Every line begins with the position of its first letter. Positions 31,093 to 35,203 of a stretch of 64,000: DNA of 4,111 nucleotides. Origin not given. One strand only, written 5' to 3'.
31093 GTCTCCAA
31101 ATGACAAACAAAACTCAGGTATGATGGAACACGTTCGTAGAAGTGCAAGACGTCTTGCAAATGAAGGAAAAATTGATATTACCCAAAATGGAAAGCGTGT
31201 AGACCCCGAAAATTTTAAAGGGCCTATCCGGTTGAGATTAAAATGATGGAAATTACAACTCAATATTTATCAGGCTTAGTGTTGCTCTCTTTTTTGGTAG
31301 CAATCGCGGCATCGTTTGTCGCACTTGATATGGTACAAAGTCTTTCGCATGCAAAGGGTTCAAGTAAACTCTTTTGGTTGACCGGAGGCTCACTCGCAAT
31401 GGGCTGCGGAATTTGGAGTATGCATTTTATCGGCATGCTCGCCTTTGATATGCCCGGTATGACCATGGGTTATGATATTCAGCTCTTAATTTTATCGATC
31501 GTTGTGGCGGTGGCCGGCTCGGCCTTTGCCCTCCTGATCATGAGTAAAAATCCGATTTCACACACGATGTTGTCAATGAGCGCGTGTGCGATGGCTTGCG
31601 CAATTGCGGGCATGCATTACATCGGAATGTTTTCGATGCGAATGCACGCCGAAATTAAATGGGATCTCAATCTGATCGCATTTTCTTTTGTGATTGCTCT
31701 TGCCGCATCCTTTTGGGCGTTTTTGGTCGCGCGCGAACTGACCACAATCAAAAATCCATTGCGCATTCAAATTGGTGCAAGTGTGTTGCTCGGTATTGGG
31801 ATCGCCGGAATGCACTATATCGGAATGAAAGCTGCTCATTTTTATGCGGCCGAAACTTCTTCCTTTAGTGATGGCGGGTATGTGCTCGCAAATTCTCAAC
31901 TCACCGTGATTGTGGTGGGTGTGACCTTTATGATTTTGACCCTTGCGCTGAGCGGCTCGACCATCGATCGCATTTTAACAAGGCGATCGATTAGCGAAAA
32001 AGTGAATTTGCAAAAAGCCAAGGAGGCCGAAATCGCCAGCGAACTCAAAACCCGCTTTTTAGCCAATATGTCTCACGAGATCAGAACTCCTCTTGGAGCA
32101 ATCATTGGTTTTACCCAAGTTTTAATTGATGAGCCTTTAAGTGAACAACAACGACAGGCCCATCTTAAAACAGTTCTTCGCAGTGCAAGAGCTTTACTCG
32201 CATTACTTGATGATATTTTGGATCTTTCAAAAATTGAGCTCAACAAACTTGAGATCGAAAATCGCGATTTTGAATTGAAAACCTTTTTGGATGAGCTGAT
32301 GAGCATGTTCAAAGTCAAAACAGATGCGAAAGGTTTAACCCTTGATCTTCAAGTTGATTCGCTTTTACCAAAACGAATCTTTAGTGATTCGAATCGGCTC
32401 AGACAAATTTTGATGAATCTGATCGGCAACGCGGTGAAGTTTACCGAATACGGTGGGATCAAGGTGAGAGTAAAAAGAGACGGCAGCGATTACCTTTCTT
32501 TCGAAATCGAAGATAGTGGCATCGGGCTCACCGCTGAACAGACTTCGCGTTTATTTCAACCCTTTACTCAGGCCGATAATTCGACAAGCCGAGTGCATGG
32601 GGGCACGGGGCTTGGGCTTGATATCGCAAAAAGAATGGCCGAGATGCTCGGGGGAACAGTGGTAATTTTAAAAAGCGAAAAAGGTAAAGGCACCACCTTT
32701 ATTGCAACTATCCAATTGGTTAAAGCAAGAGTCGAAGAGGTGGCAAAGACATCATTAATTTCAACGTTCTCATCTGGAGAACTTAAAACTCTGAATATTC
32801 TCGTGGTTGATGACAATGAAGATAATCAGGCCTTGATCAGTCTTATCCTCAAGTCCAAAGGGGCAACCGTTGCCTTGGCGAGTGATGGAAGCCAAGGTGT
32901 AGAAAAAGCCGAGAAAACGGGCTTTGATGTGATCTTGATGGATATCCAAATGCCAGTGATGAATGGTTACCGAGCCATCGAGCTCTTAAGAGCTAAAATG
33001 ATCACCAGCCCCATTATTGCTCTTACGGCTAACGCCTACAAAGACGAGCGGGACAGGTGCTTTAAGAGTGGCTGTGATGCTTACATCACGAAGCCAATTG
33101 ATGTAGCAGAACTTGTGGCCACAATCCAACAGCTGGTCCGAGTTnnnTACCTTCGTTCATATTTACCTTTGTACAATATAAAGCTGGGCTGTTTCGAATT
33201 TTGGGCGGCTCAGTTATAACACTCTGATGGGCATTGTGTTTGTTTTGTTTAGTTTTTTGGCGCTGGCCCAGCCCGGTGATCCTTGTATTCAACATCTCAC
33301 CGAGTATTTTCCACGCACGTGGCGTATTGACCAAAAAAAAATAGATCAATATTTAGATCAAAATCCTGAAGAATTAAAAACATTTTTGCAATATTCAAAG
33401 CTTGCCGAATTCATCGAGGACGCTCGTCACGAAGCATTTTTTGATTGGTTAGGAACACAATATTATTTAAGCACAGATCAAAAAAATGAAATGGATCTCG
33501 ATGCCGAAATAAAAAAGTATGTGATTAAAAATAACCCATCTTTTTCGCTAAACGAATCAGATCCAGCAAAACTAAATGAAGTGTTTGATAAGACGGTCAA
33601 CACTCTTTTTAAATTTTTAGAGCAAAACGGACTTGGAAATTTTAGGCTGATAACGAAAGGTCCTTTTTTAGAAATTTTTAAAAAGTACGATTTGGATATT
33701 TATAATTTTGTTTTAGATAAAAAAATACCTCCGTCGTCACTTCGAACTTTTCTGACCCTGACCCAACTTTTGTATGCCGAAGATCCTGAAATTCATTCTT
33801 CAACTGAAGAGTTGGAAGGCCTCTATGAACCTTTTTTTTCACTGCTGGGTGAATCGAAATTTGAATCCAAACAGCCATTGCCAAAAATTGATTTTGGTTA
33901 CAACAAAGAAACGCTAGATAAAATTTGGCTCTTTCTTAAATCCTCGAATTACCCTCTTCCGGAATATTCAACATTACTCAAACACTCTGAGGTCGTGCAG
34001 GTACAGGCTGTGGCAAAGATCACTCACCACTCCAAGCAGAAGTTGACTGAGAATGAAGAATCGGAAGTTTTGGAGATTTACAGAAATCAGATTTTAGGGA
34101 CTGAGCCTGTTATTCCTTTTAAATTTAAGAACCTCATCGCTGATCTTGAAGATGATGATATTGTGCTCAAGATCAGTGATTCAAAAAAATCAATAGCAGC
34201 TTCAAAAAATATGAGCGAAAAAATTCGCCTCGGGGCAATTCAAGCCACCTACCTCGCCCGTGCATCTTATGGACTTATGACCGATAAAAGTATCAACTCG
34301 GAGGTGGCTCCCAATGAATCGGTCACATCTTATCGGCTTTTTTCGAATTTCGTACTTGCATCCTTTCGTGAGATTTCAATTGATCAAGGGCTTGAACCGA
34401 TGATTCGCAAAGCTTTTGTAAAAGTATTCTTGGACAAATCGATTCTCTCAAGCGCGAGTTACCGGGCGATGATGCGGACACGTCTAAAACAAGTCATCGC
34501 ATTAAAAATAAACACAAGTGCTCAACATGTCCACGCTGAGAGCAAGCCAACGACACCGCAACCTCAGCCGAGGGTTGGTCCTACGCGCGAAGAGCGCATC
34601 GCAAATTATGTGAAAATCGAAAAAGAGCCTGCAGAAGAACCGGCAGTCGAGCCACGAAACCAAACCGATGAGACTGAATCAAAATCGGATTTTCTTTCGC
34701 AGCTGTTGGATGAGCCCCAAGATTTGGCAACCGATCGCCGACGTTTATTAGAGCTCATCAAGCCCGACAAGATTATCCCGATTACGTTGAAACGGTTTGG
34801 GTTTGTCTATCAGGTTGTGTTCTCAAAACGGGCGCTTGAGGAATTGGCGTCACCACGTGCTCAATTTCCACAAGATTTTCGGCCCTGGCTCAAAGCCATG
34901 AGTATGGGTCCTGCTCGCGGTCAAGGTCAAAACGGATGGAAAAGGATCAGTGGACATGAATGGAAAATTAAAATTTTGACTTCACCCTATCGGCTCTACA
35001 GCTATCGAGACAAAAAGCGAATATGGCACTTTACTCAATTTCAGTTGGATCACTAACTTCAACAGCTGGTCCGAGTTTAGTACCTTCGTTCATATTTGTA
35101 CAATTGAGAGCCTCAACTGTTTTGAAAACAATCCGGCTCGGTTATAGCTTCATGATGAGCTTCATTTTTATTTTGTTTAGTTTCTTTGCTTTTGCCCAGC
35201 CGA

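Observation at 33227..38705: Three tandem paralogs of a ~570-610-aa signal-peptide protein whose last ~85 aa look like a RelE/ParE-fold toxin domain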

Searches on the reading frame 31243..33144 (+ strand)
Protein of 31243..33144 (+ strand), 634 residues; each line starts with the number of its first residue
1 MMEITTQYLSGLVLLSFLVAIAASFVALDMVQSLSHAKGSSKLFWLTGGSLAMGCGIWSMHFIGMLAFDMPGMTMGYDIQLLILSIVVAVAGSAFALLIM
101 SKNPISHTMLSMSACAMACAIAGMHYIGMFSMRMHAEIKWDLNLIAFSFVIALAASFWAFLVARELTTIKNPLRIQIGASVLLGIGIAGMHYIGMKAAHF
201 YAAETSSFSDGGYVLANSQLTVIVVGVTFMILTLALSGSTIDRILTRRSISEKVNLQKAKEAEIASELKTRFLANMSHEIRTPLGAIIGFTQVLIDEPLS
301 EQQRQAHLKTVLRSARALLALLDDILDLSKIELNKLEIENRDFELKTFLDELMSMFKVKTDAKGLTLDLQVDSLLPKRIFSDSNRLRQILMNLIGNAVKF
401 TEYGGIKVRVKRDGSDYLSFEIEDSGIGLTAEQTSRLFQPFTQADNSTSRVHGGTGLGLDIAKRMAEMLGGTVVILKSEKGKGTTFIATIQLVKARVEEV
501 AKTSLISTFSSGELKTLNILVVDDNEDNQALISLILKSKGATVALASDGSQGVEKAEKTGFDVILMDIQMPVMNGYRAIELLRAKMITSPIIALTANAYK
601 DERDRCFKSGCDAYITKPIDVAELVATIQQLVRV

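Call 44: search_protein_families(library=pfam, proteins=[window:31243-33144:+], max_evalue=0.001)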
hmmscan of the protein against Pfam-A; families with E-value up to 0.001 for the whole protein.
window:31243-33144:+ (634 aa): 4 families
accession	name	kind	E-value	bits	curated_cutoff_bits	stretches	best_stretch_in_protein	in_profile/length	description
PF03707.21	MHYT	-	2.4e-42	143.1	21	3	54-105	1-51/59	Bacterial signalling protein N terminal repeat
PF02518.31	HATPase_c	-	3.3e-28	98.8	26.4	1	382-492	2-109/111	Histidine kinase-, DNA gyrase B-, and HSP90-like ATPase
PF00072.30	Response_reg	-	1.8e-27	96.2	30.2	1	519-628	1-110/111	Response regulator receiver domain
PF00512.31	HisKA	-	9.7e-20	70.8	26.9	1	269-332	2-64/66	His Kinase A (phospho-acceptor) domain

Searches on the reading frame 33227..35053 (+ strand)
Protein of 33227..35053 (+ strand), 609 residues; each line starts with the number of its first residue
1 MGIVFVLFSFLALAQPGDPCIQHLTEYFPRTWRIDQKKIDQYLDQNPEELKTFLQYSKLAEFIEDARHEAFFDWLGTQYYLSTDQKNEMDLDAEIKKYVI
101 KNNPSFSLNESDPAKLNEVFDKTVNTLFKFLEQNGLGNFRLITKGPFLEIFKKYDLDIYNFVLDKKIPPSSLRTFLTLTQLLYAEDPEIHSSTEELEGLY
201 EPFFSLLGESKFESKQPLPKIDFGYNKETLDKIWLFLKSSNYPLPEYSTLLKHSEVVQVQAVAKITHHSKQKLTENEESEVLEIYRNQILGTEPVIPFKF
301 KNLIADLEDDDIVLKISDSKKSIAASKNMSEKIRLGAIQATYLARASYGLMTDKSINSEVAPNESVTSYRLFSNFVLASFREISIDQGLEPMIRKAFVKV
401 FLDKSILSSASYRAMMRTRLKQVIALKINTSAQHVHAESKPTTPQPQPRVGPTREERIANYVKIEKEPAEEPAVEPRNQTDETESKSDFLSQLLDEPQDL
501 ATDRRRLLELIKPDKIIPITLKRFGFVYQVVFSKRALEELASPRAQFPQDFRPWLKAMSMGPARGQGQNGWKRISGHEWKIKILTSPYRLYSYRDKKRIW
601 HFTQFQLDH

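Call 5: search_protein_families(library=pfam, proteins=[window:33227-35053:+], max_evalue=10)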
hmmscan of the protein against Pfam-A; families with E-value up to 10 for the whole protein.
window:33227-35053:+ (609 aa): 0 families

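Call 6: search_protein_families(library=ncbifam, proteins=[window:33227-35053:+], max_evalue=10)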
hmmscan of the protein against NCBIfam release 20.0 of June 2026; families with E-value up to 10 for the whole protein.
window:33227-35053:+ (609 aa): 1 family
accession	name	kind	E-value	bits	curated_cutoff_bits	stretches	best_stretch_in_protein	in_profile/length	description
NF001646.0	PRK00420.1-3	equivalog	5.9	7.2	117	0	265-325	50-108/117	hypothetical protein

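Call 15: find_related_loci(query=A1, collection=genome_contigs, flank=10000)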
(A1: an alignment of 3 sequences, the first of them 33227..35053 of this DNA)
Query A1 (609 aa) in genome_contigs; peptide patterns used: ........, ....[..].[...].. (x = any residue, [..] = any of these).
200 stretches matched a pattern, but none encodes a relative of the query by tblastn (E <= 1e-3).

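Call 17: search_protein_representatives(alignment_id=A1)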
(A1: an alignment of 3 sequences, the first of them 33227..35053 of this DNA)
Query: 3 sequences, 614 profile positions. Proteins with E-value up to 0.001 (for the whole library): 9; up to 1e-10: 7; up to 1e-30: 2. The best 9 are listed.
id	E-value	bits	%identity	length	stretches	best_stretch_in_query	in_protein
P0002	0.0e+00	1140.2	-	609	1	2-614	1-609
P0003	8.2e-283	956.3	-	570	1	2-614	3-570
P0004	1.3e-30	123.3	-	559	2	376-614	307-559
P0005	1.0e-24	103.8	-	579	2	386-614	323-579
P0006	1.1e-22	97.1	-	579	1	366-614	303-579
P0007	3.4e-17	78.9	-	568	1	453-614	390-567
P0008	1.8e-12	63.4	-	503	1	390-607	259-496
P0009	7.6e-10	54.7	-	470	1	386-562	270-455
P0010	8.8e-05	38.0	-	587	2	535-608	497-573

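Call 25: find_encoding_contigs(protein=P0006, flank=8000, max_places=4)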
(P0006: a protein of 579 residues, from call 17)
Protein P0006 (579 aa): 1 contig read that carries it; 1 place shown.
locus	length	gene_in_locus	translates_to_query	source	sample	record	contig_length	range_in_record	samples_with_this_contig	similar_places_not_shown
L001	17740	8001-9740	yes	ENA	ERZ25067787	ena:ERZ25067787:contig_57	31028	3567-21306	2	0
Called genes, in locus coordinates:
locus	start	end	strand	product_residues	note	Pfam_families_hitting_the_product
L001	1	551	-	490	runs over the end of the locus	PF03901:Glyco_transf_22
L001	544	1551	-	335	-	PF01075:Glyco_transf_9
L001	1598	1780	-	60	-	-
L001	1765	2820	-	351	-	-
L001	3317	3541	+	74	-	-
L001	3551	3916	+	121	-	PF01734:Patatin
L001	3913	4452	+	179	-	PF01734:Patatin (weak)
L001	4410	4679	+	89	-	-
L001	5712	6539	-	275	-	-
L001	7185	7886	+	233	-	PF09365:DUF2461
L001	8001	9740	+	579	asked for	-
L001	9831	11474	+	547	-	PF01266:DAO (faint), PF01494:FAD_binding_3 (weak), PF13450:NAD_binding_8 (weak), PF21162:ETFQO_UQ-bd, PF05187:Fer4_ETF_QO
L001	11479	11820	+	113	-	PF11969:DcpS_C, PF01230:HIT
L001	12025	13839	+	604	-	-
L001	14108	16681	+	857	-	PF05621:TniB (faint), PF13604:AAA_30 (faint), PF25199:nSTAND_NTPase5 (faint), PF00004:AAA, PF13173:AAA_14, PF06309:Torsin (weak), PF07724:AAA_2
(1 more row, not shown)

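Call 29: find_encoding_contigs(protein=P0004, flank=8000, max_places=4)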
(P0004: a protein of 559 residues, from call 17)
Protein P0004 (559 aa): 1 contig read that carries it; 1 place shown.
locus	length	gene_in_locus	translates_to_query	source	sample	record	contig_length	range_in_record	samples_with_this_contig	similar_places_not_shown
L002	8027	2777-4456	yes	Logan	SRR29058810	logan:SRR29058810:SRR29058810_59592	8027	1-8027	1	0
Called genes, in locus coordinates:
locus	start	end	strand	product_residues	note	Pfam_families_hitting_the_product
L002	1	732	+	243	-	?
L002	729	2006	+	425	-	PF00919:UPF0004, PF04055:Radical_SAM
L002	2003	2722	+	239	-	PF03942:DTW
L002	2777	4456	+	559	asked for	-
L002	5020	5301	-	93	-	-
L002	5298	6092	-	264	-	-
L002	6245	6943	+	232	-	PF14622:Ribonucleas_3_3, PF00636:Ribonuclease_3, PF00035:dsrm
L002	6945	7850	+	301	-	PF00350:Dynamin_N (faint), PF01926:MMR_HSR1, PF02421:FeoB_N, PF03193:RsgA_GTPase (faint), PF07650:KH_2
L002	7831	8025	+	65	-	?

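Call 30: find_encoding_contigs(protein=P0005, flank=8000, max_places=4)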
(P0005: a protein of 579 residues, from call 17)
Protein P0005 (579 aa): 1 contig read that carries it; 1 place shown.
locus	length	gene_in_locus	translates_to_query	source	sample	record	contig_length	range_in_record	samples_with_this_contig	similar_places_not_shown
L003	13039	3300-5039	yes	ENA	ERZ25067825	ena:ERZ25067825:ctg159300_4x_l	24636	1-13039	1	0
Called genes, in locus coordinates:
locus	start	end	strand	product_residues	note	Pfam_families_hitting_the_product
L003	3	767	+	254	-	?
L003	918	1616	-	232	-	-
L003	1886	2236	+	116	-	-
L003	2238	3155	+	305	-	-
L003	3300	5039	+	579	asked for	-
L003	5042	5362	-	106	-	-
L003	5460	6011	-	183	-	PF02834:LigT_PEase, PF13563:2_5_RNA_ligase2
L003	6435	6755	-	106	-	-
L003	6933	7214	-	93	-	PF13472:Lipase_GDSL_2 (weak)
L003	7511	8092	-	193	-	-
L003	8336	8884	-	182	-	PF21806:DUF6879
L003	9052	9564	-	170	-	-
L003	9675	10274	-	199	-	-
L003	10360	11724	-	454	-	-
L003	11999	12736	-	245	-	-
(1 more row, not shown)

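Call 31: find_encoding_contigs(protein=P0007, flank=8000, max_places=4)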
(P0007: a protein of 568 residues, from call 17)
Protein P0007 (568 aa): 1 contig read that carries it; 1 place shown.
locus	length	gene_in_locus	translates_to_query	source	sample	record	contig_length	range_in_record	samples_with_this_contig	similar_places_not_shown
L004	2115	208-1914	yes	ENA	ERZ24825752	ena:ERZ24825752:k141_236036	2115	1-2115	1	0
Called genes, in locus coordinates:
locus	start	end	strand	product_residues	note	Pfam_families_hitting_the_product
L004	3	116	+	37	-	?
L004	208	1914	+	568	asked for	-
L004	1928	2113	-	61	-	?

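Call 76: find_encoding_contigs(protein=P0010, flank=8000, max_places=4)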
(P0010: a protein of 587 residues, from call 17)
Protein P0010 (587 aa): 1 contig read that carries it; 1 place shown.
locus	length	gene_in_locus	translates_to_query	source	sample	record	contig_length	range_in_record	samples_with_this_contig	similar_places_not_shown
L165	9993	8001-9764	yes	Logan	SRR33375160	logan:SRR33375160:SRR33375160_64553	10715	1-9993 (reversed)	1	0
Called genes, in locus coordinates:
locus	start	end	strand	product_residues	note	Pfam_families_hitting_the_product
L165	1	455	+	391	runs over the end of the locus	?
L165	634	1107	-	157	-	-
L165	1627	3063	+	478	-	-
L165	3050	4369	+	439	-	-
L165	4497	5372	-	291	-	PF02666:PS_Dcarbxylase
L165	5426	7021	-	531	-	PF00009:GTP_EFTU, PF01926:MMR_HSR1 (faint), PF22042:EF-G_D2, PF03144:GTP_EFTU_D2 (weak), PF16658:RF3_C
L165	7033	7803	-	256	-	PF00106:adh_short, PF01370:Epimerase (faint), PF08659:KR, PF13561:adh_short_C2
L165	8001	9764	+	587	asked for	-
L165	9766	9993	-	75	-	?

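Call 77: find_encoding_contigs(protein=P0008, flank=8000, max_places=4)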
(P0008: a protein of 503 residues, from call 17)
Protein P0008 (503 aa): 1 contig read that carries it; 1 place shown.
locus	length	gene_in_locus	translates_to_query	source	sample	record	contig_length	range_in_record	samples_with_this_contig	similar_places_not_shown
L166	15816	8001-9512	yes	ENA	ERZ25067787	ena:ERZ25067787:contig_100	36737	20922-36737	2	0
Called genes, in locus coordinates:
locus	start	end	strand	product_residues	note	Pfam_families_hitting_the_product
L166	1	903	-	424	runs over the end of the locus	-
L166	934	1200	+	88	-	-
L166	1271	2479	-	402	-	-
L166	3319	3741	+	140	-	-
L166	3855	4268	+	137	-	-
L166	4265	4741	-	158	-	-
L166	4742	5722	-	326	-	PF12706:Lactamase_B_2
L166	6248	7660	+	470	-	-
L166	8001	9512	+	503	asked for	-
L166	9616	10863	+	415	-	PF03033:Glyco_transf_28 (weak), PF00201:UDPGT (weak), PF04101:Glyco_tran_28_C, PF06722:EryCIII-like_C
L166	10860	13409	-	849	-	PF00072:Response_reg, PF23198:PDE8A_N (faint), PF00072:Response_reg, PF00512:HisKA, PF02518:HATPase_c, PF00072:Response_reg, PF01627:Hpt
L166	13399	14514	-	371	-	PF00072:Response_reg, PF01339:CheB_methylest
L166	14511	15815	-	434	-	?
